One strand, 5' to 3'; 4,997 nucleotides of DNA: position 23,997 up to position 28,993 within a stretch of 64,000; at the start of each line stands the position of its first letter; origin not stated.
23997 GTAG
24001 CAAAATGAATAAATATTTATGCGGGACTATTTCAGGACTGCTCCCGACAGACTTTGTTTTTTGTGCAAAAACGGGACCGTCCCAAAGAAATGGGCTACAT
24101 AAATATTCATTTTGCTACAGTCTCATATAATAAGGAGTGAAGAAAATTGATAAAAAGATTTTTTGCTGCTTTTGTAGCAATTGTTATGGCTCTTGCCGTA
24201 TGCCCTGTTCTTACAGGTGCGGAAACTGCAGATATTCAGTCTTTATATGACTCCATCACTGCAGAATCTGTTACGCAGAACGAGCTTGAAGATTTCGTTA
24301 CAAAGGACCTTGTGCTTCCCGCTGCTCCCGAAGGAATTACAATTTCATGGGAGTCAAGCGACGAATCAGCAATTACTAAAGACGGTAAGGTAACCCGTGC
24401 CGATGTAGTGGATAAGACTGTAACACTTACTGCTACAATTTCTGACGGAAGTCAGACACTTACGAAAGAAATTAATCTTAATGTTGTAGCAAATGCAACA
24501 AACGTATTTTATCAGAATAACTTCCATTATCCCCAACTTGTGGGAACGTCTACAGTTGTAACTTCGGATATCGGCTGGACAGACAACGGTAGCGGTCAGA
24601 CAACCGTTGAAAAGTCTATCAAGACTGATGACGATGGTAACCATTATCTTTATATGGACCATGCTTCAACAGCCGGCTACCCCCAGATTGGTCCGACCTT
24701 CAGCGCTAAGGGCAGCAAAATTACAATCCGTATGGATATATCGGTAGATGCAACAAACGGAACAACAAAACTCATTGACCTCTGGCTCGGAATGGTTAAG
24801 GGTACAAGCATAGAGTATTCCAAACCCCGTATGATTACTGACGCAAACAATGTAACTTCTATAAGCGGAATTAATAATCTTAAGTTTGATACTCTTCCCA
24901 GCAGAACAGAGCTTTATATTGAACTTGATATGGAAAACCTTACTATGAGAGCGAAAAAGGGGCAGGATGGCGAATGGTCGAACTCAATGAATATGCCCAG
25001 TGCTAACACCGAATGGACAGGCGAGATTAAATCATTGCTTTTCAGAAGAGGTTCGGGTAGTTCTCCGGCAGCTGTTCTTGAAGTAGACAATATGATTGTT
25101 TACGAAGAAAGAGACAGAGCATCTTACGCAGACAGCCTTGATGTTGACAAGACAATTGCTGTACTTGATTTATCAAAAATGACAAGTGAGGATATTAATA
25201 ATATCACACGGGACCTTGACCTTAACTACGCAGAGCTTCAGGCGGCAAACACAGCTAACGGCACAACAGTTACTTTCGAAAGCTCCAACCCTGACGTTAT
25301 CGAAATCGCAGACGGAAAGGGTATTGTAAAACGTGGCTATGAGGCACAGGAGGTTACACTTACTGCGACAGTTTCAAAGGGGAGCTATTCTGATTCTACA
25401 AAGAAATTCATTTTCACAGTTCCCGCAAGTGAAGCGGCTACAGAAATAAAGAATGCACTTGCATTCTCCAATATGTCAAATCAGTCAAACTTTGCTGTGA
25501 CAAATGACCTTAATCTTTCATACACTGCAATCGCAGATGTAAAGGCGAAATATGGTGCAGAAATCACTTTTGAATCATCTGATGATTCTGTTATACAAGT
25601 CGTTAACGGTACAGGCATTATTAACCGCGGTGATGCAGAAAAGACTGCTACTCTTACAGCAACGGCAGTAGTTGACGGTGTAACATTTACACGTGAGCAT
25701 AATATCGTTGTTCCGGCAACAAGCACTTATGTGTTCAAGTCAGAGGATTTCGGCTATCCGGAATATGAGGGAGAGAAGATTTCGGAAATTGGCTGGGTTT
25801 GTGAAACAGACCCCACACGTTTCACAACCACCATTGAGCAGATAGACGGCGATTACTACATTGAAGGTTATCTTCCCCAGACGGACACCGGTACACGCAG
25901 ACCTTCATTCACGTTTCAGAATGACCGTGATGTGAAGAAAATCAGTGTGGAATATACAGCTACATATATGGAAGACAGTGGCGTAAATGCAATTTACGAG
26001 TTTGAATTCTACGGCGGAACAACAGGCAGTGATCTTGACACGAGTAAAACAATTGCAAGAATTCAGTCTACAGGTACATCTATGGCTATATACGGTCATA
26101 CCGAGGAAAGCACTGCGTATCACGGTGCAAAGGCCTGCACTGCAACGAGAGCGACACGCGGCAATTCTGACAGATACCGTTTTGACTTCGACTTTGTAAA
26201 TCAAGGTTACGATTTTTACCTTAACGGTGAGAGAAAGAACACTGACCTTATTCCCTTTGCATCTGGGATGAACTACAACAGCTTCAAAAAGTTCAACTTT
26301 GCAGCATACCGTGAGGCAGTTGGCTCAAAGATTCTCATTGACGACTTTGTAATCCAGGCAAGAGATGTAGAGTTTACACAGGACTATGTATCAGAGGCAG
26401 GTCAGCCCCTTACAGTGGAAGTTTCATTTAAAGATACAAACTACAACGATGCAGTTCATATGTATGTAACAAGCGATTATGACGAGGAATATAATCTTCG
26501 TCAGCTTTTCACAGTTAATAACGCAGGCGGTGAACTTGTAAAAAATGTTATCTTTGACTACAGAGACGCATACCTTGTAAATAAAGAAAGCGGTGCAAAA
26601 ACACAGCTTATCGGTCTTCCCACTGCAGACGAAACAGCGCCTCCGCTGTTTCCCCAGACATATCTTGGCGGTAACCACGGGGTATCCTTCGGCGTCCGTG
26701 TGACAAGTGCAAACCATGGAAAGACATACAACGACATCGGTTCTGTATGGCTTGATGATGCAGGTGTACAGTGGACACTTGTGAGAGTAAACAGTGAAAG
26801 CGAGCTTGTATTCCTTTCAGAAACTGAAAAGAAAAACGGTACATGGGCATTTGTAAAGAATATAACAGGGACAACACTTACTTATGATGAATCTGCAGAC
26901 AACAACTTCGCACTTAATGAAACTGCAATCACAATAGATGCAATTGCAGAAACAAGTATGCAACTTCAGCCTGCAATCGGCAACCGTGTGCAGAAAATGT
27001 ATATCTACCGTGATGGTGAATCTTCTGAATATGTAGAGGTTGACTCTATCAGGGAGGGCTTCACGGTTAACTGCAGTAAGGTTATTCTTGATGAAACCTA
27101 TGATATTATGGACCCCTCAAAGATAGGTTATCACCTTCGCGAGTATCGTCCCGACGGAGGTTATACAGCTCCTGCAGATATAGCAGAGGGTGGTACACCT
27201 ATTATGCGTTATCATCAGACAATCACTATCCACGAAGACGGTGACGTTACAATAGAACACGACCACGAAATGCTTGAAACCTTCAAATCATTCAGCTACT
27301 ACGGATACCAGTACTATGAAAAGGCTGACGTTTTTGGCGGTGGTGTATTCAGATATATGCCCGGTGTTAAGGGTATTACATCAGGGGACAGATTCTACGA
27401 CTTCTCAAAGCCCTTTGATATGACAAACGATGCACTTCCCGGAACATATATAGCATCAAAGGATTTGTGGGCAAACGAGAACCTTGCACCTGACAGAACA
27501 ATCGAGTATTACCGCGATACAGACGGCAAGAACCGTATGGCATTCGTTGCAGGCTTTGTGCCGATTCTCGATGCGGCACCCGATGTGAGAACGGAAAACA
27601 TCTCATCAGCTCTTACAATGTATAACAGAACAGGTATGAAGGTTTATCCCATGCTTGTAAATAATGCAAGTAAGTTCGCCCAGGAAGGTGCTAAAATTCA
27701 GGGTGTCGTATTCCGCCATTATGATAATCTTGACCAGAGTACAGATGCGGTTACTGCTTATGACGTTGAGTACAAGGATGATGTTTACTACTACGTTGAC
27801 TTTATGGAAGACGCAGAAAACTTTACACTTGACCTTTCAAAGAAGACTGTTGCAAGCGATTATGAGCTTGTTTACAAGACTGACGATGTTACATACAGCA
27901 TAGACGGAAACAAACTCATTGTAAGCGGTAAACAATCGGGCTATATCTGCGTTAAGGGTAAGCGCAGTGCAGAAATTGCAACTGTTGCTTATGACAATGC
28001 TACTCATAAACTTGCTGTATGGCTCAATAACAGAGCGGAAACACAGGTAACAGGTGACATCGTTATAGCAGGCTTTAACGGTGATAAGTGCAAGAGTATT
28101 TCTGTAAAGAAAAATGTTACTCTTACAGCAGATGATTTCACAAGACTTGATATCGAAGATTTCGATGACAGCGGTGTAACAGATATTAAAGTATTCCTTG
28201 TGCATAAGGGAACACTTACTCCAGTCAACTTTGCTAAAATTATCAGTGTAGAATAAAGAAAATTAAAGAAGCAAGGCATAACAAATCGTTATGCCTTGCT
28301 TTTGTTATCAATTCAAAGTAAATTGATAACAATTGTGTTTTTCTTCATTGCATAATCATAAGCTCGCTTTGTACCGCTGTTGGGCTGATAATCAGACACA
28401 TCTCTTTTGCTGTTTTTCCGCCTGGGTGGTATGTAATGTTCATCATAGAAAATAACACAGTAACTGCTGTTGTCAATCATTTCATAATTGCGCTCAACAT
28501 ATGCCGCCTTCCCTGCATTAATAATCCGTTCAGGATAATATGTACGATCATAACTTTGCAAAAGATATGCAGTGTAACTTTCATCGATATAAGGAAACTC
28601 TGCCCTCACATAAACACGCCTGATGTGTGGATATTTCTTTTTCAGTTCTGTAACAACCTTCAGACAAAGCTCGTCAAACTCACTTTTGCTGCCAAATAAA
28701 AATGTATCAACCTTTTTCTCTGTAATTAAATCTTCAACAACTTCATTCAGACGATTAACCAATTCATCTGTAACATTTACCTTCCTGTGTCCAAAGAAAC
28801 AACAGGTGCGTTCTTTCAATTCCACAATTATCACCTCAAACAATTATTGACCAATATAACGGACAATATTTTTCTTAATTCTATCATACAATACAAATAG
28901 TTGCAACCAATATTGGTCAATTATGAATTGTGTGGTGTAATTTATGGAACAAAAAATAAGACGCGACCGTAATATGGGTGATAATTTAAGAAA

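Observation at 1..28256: Regulator-dense, SLH-anchored secreted-protein locus with almost no recognisable catalytic content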

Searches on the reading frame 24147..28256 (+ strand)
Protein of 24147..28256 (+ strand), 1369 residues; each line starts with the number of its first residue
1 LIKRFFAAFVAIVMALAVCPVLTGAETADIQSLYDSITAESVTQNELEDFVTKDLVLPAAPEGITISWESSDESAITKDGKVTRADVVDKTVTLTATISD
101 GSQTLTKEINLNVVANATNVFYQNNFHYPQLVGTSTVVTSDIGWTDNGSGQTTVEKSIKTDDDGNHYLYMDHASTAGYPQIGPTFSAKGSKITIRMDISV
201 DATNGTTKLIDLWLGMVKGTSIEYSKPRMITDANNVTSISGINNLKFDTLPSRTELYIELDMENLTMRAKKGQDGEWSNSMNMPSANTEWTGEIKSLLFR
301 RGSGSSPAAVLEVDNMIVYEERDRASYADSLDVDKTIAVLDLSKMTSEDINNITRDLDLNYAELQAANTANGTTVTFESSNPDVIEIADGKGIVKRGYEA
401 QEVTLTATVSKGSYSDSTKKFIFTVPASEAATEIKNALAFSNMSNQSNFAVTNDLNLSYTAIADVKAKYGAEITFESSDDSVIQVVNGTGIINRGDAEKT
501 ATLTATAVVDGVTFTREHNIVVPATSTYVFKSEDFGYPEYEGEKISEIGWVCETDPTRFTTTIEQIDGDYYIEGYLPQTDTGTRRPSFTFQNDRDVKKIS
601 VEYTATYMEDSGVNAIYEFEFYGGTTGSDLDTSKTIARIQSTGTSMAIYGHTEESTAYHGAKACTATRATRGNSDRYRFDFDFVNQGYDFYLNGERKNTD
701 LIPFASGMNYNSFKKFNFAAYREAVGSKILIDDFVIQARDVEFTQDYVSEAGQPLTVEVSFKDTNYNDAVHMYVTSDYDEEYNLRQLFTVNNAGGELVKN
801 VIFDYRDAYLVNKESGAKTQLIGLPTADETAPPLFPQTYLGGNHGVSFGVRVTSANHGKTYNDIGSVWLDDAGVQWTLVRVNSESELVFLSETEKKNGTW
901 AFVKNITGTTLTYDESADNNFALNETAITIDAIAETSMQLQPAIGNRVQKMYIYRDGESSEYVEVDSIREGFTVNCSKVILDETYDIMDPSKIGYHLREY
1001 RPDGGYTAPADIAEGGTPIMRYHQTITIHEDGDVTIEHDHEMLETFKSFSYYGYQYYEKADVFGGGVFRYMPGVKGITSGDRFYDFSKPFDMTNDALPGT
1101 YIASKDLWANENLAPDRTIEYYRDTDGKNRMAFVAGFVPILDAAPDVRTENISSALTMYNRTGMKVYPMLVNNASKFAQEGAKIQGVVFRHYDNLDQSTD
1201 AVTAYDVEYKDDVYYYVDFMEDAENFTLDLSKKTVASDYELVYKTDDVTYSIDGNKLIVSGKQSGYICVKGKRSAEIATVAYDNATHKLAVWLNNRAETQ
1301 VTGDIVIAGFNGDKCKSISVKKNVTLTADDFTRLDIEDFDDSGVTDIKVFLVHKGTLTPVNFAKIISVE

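Call 6: search_protein_families(library=pfam, proteins=[window:24147-28256:+], max_evalue=0.01)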
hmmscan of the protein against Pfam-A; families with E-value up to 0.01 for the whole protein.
window:24147-28256:+ (1369 aa): 1 family
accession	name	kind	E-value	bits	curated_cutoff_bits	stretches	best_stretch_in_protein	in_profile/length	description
PF20578.4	aBig_2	-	3.2e-32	110.6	27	3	43-115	13-88/89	Atrophied bacterial Ig domain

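Call 7: search_protein_families(library=ncbifam, proteins=[window:24147-28256:+], max_evalue=0.01)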
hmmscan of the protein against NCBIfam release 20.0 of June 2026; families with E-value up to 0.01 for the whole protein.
window:24147-28256:+ (1369 aa): 0 families

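Call 9: search_solved_structures(query=window:24147-28256:+, max_evalue=1)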
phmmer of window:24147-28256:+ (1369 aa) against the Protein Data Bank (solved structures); distinct sequences matched with E-value up to 1: 0.

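Call 12: find_encoding_contigs(protein=window:24147-28256:+, flank=10000, max_places=6)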
Protein window:24147-28256:+ (1369 aa): 1 contig read that carries it; 1 place shown.
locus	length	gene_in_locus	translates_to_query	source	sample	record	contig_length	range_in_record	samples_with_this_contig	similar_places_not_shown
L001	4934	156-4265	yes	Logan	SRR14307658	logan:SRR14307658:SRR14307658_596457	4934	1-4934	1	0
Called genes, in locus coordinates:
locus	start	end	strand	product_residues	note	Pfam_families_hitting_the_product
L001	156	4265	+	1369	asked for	PF20578:aBig_2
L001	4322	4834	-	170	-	PF06908:YpsA (weak)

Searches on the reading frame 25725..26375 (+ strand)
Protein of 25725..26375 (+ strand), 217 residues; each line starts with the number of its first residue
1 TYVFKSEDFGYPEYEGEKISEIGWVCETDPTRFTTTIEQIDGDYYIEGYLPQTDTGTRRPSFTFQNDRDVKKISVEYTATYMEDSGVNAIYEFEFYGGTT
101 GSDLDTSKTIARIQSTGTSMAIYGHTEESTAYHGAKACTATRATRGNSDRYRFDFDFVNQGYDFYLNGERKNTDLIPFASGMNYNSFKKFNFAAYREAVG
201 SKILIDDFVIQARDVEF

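Call 76: predict_structure(alignment_id=A3)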
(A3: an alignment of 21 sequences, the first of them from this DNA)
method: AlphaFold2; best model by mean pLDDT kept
length: 217 residues; sequences in the alignment: 21
mean_pLDDT: 86.5   pTM: 0.86
mean pLDDT of the five models: 86.5, 83.6, 82.8, 82.3, 81.6
residues with pLDDT >= 90: 117; 70-90: 81; 50-70: 15; < 50: 4
segments of 3 or more residues with pLDDT < 50: 128-131
pLDDT, mean of each block of 10 residues (from residue 1): 89 93 83 91 94 85 80 95 87 88 78 89 65 72 94 94 96 88 87 88 94 69
secondary structure, 60 per line:
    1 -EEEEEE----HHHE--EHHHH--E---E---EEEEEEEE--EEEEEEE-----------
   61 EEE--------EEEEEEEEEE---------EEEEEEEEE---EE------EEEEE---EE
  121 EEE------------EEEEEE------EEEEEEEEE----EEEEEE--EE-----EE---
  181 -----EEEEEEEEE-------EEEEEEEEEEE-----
elements in order: E2-7 H19-22 E33-40 E43-49 E61-63 E72-81 E91-99 E111-115 E119-123 E136-141 E148-156 E161-166 E186-194 E202-212

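Call 80: fold_search(model_id=the predicted structure, library=pdb)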
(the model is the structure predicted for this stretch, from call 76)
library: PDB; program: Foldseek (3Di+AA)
matches with E <= 10: 1892; with E <= 0.001: 388
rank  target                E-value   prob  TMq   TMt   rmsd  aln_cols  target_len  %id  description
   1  5mqr                  1.2e-07  1.00  0.63  0.14   5.8       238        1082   12  Sialidase BT_1020 (released 2017-03-22)
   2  8xvf_A                1.6e-07  1.00  0.60  0.54   5.9       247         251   10  Globular domain of Trichinella spiralis calreticulin (released 2024-04-03)
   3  1oq1_C                2.8e-07  1.00  0.60  0.59   5.6       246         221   11  Crystal Structure of Protein of Unknown Function with Galectin-like Fold from Bacillus subtilis (released 2003-09-23)
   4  1oq1_B                4.1e-07  1.00  0.62  0.61   4.5       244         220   11  Crystal Structure of Protein of Unknown Function with Galectin-like Fold from Bacillus subtilis (released 2003-09-23)
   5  1oq1_A                8.8e-07  1.00  0.57  0.56   6.3       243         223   13  Crystal Structure of Protein of Unknown Function with Galectin-like Fold from Bacillus subtilis (released 2003-09-23)
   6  8tzo_C                1.0e-06  1.00  0.59  0.48   6.5       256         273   10  Structure of human Wnt7a bound to WLS and CALR (released 2023-10-18)
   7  3wht_A                1.3e-06  1.00  0.51  0.53   7.5       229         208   10  Crystal structure of ERGIC-53/MCFD2, Calcium-free form (released 2014-01-15)
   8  1gv9                  1.3e-06  1.00  0.51  0.50   9.7       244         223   11  p58/ERGIC-53 (released 2002-02-28)
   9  6yp6                  1.5e-06  1.00  0.66  0.66   5.4       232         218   12  Structural annotation of the conserved carbohydrate esterase vb_24B_21 from Shiga toxin-encoding bacteriophage phi24B (released 2020-09-16)
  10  2a6x_B                1.5e-06  1.00  0.59  0.59   6.1       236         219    9  Crystal structure of Emp46p carbohydrate recognition domain (CRD), Y131F mutant (released 2006-01-31)
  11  2a6w_B                2.2e-06  1.00  0.56  0.56   6.4       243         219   11  Crystal structure of Emp46p carbohydrate recognition domain (CRD), metal-free form (released 2006-01-31)
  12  8jp7_A                2.2e-06  1.00  0.54  0.39   7.6       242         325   11  Cryo-EM structure of the head region of full-length ERGIC-53 with MCFD2 (Substate B) (released 2024-04-17)
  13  2gnb_B                2.2e-06  1.00  0.48  0.46   7.9       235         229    9  EDTA-treated (2 weeks) P. angolensis lectin (released 2006-07-25)
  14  4ygc_A                2.6e-06  1.00  0.50  0.48   9.8       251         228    9  Crystal structure of ERGIC-53/MCFD2, monoclinic calcium-bound form 1 (released 2016-04-06)
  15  2a6v_B                2.7e-06  1.00  0.60  0.60   5.9       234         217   10  Crystal structure of Emp46p carbohydrate recognition domain (CRD), potassium-bound form (released 2006-01-31)
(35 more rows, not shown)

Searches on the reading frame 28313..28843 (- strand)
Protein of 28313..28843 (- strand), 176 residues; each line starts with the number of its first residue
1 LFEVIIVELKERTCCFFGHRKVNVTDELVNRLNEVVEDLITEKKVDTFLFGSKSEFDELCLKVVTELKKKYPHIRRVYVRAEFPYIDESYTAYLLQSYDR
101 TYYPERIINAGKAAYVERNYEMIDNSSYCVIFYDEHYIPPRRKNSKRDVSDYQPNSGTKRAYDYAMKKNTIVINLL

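Call 6: search_protein_families(library=pfam, proteins=[window:28313-28843:-], max_evalue=0.01)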
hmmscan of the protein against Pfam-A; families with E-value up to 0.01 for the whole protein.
window:28313-28843:- (176 aa): 1 family
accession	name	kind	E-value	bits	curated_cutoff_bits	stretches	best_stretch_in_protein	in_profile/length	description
PF06908.16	YpsA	-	1.6e-06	28.7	27.7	1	28-153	24-153/168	YspA SLOG family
